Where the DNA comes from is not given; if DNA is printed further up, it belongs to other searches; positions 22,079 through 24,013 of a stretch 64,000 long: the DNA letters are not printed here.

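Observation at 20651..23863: Orphan 544-aa protein with RelE/ParE-like C-terminus and a displaced paralogous fragment 1.86 kb downstream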

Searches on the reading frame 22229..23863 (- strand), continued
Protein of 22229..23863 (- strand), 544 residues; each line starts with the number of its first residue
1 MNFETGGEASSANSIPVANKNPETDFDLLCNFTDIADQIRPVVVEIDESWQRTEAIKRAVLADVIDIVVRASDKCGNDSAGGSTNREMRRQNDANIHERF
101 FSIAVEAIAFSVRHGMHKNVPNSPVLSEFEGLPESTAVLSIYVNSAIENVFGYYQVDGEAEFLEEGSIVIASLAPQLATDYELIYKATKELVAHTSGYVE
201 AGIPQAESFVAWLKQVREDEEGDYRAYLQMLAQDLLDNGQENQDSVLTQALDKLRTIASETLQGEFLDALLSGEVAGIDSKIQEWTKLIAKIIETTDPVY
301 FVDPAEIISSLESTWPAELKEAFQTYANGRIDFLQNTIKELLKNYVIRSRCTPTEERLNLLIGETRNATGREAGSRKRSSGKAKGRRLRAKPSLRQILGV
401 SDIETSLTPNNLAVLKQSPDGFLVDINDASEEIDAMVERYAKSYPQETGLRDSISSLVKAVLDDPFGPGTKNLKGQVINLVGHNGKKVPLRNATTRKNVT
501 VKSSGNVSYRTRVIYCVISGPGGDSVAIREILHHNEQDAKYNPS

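Call 54: list_cluster_members(proteins=[P0001, P0002, P0003, P0004, P0005, P0006, P0007, P0012, P0015, P0022])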
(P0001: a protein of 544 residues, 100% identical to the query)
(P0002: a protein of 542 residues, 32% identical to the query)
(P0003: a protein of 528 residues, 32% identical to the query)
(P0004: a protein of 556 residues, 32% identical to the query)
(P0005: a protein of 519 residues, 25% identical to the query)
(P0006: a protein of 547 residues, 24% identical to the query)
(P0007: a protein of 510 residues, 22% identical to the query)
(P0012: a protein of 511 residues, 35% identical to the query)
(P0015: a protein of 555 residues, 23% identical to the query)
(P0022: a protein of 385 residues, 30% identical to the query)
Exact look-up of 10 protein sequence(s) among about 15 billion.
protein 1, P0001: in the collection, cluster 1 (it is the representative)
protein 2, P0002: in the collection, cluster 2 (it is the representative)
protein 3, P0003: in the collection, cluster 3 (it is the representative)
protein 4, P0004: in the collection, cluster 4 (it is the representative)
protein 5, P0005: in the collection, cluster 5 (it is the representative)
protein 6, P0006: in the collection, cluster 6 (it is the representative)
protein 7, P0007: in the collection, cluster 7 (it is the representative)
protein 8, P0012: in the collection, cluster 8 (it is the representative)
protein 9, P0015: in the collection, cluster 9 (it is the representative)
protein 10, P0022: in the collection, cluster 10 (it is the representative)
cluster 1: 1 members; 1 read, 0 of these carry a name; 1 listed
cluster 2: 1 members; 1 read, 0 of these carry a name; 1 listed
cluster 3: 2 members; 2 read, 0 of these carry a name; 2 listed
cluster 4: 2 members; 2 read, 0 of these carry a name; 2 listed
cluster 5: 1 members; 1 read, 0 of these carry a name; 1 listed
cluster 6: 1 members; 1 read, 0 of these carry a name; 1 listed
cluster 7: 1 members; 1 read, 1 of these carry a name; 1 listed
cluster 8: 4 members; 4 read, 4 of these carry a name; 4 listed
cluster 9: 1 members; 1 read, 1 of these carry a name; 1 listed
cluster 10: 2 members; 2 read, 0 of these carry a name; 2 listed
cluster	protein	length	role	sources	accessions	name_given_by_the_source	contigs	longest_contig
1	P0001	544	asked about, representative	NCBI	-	-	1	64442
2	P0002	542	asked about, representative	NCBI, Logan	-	-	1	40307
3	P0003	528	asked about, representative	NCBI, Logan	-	-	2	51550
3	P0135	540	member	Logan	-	-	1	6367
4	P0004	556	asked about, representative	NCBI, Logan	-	-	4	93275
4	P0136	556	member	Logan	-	-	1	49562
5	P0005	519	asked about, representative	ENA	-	-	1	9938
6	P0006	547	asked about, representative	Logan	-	-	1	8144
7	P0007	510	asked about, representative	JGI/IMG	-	hypothetical protein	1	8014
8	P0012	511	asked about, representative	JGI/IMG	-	hypothetical protein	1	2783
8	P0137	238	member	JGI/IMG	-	hypothetical protein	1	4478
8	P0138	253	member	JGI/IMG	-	hypothetical protein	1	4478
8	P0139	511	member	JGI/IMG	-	hypothetical protein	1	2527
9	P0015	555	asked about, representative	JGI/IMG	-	hypothetical protein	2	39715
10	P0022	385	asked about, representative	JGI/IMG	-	-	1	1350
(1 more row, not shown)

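Call 55: find_encoding_contigs(protein=P0015, flank=8000, max_places=2)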
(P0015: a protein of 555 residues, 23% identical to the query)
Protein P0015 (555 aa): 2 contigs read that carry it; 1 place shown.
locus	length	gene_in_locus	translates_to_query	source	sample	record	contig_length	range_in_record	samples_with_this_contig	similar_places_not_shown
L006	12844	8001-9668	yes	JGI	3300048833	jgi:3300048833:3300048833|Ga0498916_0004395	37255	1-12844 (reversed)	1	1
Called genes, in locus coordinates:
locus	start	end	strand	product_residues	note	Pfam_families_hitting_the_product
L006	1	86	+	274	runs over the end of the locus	-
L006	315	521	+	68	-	PF00471:Ribosomal_L33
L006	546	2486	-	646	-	PF00723:Glyco_hydro_15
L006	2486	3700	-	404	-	PF03065:Glyco_hydro_57, PF01522:Polysacc_deac_1 (weak)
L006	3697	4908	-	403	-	PF08323:Glyco_transf_5, PF13439:Glyco_transf_4, PF13579:Glyco_trans_4_4, PF20706:GT4-conflict, PF00534:Glycos_transf_1, PF13692:Glyco_trans_1_4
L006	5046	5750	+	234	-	-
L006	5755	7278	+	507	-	PF01443:Viral_helicase1 (faint), PF05970:PIF1, PF13245:AAA_19, PF13401:AAA_22 (weak), PF13604:AAA_30, PF21530:Pif1_2B_dom (weak)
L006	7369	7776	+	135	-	-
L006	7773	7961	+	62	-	PF04024:PspC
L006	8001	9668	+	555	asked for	-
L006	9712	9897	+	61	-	-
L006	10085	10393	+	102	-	-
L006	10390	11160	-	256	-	PF01996:F420_ligase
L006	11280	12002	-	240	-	PF12146:Hydrolase_4, PF00561:Abhydrolase_1, PF05728:UPF0227 (weak)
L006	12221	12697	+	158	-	PF13091:PLDc_2 (weak)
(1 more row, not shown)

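Call 57: find_encoding_contigs(protein=P0005, flank=5000, max_places=2)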
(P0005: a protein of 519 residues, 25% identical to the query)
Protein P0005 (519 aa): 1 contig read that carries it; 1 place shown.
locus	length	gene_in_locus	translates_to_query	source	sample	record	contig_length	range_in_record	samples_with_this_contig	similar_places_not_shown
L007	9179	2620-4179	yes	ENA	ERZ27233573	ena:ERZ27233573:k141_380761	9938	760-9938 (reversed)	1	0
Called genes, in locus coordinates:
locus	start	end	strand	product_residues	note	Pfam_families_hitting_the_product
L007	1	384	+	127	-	?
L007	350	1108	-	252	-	PF03065:Glyco_hydro_57, PF01522:Polysacc_deac_1 (weak)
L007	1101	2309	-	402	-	PF08323:Glyco_transf_5, PF13439:Glyco_transf_4, PF13579:Glyco_trans_4_4, PF20706:GT4-conflict, PF00534:Glycos_transf_1, PF13692:Glyco_trans_1_4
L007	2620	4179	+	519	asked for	-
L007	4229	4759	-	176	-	PF10688:Imp-YgjV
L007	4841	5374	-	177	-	PF00293:NUDIX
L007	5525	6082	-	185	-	-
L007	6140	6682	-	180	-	PF01928:CYTH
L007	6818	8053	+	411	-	PF00150:Cellulase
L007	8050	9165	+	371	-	PF00150:Cellulase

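Call 58: find_encoding_contigs(protein=P0007, flank=5000, max_places=2)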
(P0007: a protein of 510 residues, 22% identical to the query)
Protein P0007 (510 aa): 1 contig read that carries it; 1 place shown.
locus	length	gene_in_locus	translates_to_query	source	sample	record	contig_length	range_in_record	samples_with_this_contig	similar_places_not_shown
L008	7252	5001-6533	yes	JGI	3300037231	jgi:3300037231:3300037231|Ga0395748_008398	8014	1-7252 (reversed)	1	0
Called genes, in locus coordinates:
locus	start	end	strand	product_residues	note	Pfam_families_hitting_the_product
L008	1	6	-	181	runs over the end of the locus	PF01725:Ham1p_like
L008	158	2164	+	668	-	PF17957:Big_7, PF00041:fn3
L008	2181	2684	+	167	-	PF13473:Cupredoxin_1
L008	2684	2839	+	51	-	-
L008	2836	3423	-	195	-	-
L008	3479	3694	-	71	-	-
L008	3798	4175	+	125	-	PF00903:Glyoxalase, PF12681:Glyoxalase_2, PF18029:Glyoxalase_6 (weak)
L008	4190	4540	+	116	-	PF12643:MazG-like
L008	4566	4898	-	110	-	PF03819:MazG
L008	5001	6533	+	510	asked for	-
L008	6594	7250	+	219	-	?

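Call 59: find_encoding_contigs(protein=P0023, flank=5000, max_places=2)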
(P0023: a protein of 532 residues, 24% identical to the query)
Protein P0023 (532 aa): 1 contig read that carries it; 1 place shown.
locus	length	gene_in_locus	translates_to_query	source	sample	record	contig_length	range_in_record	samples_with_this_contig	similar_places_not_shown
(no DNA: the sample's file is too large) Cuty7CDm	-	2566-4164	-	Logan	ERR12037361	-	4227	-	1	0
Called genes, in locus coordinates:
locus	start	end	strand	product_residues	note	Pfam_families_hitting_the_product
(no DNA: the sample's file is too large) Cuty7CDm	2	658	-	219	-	?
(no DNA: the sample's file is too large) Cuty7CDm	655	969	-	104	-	PF09527:ATPase_gene1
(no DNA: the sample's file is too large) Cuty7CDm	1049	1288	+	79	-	PF00462:Glutaredoxin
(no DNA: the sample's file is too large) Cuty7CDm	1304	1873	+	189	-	PF02572:CobA_CobO_BtuR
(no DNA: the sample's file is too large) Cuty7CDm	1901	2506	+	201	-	-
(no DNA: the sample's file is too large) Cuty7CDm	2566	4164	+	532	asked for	-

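Call 70: find_related_loci(query=A3, collection=viral_contigs, flank=8000)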
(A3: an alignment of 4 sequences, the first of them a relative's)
Query A3 (544 aa) in viral_contigs; peptide patterns used: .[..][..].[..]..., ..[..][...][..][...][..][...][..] (x = any residue, [..] = any of these).
54 stretches matched a pattern, but none encodes a relative of the query by tblastn (E <= 1e-3).

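Call 76: search_protein_families(library=padloc, alignment_id=A2, max_evalue=0.05)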
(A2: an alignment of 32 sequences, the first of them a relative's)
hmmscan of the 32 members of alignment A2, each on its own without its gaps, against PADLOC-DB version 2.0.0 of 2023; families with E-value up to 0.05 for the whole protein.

A. member 1, P0001 (544 aa): 0 families

B. families by the number of members that match (of 32 scanned): 5 families
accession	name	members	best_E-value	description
PDLC05058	PDC-S64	1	0.005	-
PDLC00047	DruH3|DruH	1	0.017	Unknown function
PDLC00601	ZorA1|ZorA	1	0.024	MotA/ExbB/TolQ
PDLC00254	LmuB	1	0.032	AAA ATPase domain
PDLC01100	C3a223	1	0.036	Unknown function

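Call 77: search_protein_families(library=ncbifam, alignment_id=A2, max_evalue=0.05)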
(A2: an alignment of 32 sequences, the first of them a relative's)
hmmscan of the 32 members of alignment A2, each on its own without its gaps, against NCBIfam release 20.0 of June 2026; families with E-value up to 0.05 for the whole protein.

A. member 1, P0001 (544 aa): 0 families

B. families by the number of members that match (of 32 scanned): 5 families
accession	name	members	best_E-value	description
NF006608.0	PRK09169.1-2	1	0.021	hypothetical protein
NF041381.1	XopAC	1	0.024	XopAC/AvrAC family type III secretion system effector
TIGR01541.1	tape_meas_lam_C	1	0.024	phage tail tape measure protein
TIGR02116.1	toxin_Txe_YoeB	1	0.027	Txe/YoeB family addiction module toxin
TIGR03373.1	VI_minor_4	1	0.034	type VI secretion system-associated protein TagF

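Call 90: search_dna_similar(query=window:22229-23863:-, collection=plasmids, mode=protein, max_evalue=0.001)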
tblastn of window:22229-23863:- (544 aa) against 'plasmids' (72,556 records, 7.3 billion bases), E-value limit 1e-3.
No match.

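Call 91: search_dna_similar(query=window:22229-23863:-, collection=phages, mode=protein, max_evalue=0.001)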
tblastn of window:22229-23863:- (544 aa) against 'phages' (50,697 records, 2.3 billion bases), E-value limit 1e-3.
No match.
